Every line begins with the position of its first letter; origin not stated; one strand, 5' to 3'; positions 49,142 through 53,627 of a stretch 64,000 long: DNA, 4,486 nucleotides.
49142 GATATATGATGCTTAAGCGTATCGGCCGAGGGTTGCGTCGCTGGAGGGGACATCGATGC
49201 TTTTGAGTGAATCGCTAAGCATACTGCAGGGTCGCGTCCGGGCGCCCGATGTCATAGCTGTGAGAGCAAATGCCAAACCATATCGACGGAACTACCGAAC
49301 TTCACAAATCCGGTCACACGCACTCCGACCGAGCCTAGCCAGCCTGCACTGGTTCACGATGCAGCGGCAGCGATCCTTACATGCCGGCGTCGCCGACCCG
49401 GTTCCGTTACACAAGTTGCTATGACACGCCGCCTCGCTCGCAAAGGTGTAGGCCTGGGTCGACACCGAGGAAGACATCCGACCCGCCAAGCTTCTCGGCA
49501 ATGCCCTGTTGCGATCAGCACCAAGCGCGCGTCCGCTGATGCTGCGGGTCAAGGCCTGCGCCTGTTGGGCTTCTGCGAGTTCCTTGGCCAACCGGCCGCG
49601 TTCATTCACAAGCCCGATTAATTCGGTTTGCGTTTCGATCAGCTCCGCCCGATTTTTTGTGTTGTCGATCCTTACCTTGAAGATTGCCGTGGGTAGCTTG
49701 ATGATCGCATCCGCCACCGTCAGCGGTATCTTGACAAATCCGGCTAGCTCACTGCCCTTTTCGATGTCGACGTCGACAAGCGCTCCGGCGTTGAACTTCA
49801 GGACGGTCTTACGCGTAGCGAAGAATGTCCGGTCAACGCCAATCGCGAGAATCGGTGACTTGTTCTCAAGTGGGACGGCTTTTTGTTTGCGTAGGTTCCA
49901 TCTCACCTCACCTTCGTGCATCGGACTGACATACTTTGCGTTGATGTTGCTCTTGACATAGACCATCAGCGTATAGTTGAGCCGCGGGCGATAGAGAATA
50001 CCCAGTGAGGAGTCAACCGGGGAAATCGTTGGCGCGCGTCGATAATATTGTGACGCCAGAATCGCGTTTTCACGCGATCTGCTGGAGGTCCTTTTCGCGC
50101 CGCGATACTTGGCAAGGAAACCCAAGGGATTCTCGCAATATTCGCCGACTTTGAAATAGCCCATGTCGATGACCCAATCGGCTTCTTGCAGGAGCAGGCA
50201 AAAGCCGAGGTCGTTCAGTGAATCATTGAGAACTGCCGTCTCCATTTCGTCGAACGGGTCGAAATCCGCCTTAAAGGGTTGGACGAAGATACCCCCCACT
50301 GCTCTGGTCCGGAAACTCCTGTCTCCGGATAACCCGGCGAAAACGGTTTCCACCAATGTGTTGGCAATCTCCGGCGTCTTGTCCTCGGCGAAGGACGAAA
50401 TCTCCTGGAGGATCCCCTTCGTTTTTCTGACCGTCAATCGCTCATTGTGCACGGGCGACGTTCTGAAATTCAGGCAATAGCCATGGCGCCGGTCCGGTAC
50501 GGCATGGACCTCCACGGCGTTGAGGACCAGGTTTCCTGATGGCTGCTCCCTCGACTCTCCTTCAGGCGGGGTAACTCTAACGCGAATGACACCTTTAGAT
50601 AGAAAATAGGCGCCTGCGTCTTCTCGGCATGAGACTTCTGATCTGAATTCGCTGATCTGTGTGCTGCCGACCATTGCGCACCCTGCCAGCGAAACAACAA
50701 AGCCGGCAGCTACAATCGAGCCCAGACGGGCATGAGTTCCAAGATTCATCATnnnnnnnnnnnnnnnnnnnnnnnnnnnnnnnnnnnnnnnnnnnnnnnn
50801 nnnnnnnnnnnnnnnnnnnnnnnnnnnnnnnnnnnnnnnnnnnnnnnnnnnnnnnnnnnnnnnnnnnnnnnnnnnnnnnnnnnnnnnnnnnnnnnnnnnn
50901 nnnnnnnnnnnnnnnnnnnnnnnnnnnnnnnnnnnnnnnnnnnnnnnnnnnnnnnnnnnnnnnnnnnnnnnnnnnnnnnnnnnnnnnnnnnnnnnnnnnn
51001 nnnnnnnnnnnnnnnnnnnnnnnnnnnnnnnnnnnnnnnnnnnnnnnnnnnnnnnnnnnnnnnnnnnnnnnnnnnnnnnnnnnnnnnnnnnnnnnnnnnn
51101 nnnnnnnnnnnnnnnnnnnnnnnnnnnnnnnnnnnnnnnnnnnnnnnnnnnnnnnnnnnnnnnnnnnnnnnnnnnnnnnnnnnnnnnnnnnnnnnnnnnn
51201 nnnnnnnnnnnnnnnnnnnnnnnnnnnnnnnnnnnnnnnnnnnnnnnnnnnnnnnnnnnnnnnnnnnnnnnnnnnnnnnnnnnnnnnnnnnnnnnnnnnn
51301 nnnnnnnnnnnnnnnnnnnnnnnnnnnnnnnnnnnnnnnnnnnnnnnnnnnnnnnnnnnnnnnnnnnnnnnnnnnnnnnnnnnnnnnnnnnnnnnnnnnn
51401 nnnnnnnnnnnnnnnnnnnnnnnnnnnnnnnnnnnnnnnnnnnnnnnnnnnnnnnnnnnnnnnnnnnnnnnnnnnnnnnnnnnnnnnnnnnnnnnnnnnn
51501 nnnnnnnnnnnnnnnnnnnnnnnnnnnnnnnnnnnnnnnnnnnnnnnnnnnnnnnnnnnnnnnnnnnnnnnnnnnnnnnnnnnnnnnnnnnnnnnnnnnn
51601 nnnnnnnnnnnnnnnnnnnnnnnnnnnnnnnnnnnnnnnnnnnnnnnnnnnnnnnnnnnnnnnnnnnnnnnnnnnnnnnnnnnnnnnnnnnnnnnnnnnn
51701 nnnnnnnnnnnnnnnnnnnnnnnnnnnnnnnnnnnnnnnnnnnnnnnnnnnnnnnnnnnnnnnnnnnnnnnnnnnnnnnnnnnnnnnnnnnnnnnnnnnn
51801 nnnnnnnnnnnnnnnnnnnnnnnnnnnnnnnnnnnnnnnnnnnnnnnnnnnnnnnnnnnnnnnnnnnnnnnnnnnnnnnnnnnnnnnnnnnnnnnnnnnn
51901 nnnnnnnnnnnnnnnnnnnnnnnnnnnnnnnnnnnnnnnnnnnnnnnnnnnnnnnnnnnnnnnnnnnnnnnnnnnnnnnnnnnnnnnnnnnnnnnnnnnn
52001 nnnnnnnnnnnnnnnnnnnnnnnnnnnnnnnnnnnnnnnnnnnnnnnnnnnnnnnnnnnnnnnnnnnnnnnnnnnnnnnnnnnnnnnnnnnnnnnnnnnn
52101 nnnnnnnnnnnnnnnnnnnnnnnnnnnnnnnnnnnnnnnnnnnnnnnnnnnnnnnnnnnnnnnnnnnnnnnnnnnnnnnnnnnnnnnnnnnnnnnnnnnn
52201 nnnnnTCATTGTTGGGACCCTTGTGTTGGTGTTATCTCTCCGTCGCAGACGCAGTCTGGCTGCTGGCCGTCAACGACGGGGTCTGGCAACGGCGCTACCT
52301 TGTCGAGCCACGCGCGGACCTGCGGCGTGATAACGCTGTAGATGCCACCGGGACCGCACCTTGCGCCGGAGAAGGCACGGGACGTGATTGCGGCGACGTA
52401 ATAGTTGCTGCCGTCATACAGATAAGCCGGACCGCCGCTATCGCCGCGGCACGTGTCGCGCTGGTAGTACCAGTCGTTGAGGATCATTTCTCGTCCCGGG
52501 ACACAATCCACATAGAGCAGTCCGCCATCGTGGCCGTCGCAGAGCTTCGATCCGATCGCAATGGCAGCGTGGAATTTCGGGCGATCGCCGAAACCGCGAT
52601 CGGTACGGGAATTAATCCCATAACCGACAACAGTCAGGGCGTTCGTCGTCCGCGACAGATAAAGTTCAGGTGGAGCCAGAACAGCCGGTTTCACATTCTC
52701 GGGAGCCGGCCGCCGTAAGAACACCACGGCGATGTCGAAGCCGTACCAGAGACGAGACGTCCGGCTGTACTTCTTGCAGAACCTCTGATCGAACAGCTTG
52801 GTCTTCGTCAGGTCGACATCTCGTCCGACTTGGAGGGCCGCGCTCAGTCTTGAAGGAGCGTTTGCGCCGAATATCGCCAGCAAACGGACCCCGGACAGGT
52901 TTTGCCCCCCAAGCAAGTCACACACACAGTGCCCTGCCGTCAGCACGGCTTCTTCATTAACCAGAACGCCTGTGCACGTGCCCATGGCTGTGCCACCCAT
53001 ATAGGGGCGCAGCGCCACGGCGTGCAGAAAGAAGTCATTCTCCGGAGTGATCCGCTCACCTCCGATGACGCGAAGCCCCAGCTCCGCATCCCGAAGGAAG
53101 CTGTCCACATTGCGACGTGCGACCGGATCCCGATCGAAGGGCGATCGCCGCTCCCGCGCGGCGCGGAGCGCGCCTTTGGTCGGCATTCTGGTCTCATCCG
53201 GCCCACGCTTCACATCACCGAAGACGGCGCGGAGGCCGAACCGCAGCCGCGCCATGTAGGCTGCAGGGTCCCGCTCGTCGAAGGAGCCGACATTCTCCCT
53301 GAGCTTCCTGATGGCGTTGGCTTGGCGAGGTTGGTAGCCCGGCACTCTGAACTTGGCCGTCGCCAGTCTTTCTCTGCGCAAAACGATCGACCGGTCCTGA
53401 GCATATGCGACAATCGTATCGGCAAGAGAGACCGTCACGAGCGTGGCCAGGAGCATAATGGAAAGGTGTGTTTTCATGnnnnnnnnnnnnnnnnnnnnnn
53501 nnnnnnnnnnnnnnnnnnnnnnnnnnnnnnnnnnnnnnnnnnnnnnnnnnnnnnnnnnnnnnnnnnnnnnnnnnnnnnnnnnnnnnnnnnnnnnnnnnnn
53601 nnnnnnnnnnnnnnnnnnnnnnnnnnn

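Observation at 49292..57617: Six-gene operon: duplicated pairs of mutually homologous lipoproteins around a zymogen-type trypsin-like protease; no family I can name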

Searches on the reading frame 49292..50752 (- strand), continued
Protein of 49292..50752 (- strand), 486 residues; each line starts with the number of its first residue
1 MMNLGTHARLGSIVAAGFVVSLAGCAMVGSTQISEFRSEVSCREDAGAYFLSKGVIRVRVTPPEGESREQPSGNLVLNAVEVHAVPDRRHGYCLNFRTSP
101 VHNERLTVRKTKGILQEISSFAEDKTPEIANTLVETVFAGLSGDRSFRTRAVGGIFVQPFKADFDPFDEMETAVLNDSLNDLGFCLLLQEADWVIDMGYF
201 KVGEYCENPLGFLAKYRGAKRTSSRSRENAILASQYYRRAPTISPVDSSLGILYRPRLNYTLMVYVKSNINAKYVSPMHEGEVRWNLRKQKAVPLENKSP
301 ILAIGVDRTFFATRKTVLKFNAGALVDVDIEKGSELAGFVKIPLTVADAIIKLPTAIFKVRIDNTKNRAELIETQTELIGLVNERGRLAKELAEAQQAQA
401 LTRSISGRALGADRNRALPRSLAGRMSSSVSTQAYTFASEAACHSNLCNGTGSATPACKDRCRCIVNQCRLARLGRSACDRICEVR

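Call 103: find_encoding_contigs(protein=P0002, flank=2000, max_places=2)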
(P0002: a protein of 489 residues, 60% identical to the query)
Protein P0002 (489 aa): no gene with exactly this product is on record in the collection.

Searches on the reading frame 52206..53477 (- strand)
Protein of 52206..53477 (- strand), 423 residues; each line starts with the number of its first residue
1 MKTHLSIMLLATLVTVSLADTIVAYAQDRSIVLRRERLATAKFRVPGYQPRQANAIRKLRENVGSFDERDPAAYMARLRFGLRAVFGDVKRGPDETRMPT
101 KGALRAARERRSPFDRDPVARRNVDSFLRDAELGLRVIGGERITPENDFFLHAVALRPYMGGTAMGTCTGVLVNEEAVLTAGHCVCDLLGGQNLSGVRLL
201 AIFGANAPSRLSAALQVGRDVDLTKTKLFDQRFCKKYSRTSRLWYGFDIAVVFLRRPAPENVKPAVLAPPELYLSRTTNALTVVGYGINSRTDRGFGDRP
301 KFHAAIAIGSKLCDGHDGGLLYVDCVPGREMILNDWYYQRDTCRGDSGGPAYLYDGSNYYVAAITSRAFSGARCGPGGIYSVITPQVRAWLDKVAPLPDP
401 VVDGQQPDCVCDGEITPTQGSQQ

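Call 3: search_protein_families(library=pfam, proteins=[window:52206-53477:-], max_evalue=0.1)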
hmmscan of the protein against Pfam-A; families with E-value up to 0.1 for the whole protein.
window:52206-53477:- (423 aa): 2 families
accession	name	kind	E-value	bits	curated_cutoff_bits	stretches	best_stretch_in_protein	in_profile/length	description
PF00089.32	Trypsin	-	1.5e-18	67.9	20.6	1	157-385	12-212/220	Trypsin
PF13365.12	Trypsin_2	-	9.4e-06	26.9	27.6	1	168-356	1-139/144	Trypsin-like peptidase domain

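Call 4: search_protein_families(library=ncbifam, proteins=[window:52206-53477:-], max_evalue=0.1)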
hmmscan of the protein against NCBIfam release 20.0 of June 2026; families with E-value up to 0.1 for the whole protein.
window:52206-53477:- (423 aa): 1 family
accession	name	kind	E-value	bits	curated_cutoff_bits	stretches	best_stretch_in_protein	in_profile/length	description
NF000157.1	fusid_est_FusH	equivalog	0.00065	18.4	999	1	319-375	179-234/520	fusidic acid esterase FusH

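Call 34: search_protein_families(library=padloc, proteins=[window:52206-53477:-], max_evalue=0.01)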
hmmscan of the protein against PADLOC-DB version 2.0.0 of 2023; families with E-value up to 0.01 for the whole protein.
window:52206-53477:- (423 aa): 2 families
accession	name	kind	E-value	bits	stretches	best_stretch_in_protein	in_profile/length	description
PDLC03855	LmuA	-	0.00065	17.1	0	338-369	143-174/425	-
PDLC02159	Avs1b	-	0.0086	11.4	0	167-188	19-40/1924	-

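Call 88: search_solved_structures(query=window:52206-53477:-, max_evalue=0.001)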
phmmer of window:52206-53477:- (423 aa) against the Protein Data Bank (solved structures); distinct sequences matched with E-value up to 0.001: 132 (the best 60 are shown).
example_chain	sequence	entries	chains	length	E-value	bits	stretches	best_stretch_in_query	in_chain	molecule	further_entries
1ezq_A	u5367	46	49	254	9.7e-09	37.7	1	235-394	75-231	COAGULATION FACTOR XA | Blood coagulation factor Xa | COAGULATION FACTOR XA, HEAVY CHAIN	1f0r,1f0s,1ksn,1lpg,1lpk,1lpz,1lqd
1c5m_D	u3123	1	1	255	9.8e-09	37.7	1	235-394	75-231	PROTEIN (COAGULATION FACTOR X)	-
1kig_H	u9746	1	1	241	9.9e-09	37.7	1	233-395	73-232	FACTOR XA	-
1fax_A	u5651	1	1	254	1.1e-08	37.6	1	167-394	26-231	FACTOR XA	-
1hcg_A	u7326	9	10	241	1.2e-08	37.4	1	235-393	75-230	BLOOD COAGULATION FACTOR XA | ACTIVATED FACTOR XA HEAVY CHAIN | Coagulation Factor X heavy chain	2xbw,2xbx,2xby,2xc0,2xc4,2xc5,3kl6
3ens_B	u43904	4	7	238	1.3e-08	37.4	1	235-393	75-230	Activated factor Xa heavy chain | Coagulation factor X | PROTEIN (Coagulation factor X)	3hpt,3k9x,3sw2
2bok_A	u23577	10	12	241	1.3e-08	37.3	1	235-393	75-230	COAGULATION FACTOR X | ACTIVATED FACTOR XA HEAVY CHAIN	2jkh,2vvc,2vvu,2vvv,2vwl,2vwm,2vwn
1g2l_A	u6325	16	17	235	1.4e-08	37.3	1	235-393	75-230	COAGULATION FACTOR X | COAGULATION FACTOR XA | BLOOD COAGULATION FACTOR XA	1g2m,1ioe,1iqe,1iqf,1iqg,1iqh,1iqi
1fjs_A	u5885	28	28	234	1.4e-08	37.3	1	235-393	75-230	COAGULATION FACTOR XA | Coagulation factor X | Coagulation factor X (EC 3.4.21.6) (Stuart factor) (Stuart-Prower factor)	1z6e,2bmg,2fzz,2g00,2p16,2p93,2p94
9i24_H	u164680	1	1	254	1.4e-08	37.2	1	235-393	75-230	Activated factor Xa heavy chain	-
1mq5_A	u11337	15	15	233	1.4e-08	37.2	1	235-393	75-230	COAGULATION FACTOR X HEAVY CHAIN | Coagulation factor X, HEAVY CHAIN | Coagulation factor X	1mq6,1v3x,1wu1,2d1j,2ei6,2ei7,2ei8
2y5f_A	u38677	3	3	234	1.5e-08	37.1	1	235-393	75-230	ACTIVATED FACTOR XA HEAVY CHAIN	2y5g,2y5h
2bq6_B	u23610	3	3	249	1.8e-08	36.9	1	235-393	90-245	FACTOR XA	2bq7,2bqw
1mza_A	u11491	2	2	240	2e-08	36.7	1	136-393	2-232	pro-granzyme K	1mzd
6kd5_B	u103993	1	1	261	2.1e-08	36.6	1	247-391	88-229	Transmembrane protease serine 13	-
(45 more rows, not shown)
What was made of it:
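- On S1A chymotrypsin/trypsin family zymogen (P1): Alignments to urokinase catalytic chains begin at 137 = residue 1, and to pro-granzyme K at 136 = 2 (call 88).
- V137 aligns with residue 1 of activated urokinase chains (call 88).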
